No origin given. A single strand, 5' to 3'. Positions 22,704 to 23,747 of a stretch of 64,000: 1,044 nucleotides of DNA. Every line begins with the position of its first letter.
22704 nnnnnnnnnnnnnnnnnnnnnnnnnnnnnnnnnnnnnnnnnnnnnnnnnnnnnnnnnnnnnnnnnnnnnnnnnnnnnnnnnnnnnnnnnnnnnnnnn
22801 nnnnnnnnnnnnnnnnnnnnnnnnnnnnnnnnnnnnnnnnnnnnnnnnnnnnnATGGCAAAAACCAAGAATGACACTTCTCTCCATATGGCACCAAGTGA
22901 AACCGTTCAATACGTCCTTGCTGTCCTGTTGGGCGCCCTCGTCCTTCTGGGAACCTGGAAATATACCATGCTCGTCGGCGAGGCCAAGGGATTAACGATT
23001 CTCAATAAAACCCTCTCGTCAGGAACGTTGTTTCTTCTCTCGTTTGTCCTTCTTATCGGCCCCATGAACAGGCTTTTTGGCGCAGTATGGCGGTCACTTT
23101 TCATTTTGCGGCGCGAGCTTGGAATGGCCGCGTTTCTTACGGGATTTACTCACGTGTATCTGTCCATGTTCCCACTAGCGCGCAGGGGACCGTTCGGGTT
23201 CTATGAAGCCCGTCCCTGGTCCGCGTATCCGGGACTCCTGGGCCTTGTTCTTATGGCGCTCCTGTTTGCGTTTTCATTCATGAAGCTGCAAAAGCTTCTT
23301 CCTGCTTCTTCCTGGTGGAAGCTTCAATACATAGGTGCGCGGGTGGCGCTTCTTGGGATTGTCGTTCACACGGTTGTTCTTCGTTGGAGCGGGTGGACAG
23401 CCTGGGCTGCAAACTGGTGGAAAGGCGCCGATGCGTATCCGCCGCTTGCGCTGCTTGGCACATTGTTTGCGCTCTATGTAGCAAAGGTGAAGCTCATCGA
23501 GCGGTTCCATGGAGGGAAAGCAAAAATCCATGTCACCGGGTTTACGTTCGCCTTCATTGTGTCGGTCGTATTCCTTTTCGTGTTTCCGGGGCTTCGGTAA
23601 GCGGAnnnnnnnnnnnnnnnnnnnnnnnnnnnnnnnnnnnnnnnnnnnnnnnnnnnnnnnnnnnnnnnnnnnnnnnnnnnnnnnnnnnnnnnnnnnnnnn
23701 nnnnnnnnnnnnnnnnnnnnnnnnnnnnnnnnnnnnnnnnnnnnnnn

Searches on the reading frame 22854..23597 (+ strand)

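Call 67: search_protein_families(library=pfam, proteins=[window:22854-23597:+], max_evalue=0.0001)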
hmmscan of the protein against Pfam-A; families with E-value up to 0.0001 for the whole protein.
window:22854-23597:+ (248 aa): 1 family
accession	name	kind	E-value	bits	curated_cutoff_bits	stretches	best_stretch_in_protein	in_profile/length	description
PF01794.25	Ferric_reduct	-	1.1e-05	26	28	1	59-168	6-120/121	Ferric reductase like transmembrane component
